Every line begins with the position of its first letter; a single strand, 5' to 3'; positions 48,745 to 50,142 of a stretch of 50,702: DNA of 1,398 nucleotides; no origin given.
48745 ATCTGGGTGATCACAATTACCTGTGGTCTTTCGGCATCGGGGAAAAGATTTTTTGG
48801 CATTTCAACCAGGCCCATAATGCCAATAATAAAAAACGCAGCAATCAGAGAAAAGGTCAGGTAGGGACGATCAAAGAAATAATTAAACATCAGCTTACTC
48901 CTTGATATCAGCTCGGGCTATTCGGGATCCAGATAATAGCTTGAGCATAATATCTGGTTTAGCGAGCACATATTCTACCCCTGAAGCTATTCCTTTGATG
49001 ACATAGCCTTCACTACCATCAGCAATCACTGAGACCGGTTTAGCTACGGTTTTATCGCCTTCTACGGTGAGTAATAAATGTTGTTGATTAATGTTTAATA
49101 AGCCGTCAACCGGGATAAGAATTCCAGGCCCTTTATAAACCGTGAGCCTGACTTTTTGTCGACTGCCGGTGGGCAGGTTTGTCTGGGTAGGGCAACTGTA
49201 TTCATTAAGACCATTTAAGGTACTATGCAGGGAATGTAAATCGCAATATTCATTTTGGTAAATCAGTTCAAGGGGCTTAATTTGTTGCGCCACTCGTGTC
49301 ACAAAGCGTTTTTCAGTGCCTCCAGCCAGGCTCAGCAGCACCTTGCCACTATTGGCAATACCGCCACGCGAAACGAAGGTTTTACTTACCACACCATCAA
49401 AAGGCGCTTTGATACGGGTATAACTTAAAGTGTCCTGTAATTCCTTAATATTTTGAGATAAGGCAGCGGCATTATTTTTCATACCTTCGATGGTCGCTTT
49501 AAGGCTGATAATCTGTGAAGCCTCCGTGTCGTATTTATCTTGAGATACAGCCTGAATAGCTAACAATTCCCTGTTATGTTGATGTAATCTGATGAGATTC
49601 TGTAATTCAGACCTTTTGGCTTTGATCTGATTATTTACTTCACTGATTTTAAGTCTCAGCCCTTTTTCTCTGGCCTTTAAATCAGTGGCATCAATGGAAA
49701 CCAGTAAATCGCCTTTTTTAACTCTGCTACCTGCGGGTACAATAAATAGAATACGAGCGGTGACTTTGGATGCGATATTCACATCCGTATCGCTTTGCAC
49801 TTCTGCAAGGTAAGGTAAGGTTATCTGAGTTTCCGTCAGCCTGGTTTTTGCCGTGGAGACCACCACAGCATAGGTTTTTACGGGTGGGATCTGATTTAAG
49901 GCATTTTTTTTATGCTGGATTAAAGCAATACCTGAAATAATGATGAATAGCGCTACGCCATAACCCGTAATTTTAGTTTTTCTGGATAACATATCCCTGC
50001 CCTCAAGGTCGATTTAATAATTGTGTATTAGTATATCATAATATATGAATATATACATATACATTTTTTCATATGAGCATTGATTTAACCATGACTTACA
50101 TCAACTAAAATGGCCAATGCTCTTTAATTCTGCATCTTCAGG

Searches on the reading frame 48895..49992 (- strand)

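Call 75: search_protein_families(library=pfam, proteins=[window:48895-49992:-], max_evalue=0.0001)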
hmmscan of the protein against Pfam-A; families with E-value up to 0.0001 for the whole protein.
window:48895-49992:- (365 aa): 1 family
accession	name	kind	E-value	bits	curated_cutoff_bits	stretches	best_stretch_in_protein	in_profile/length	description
PF16576.10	HlyD_D23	-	1.4e-06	28.2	30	1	65-223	14-140/214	Barrel-sandwich domain of CusB or HlyD membrane-fusion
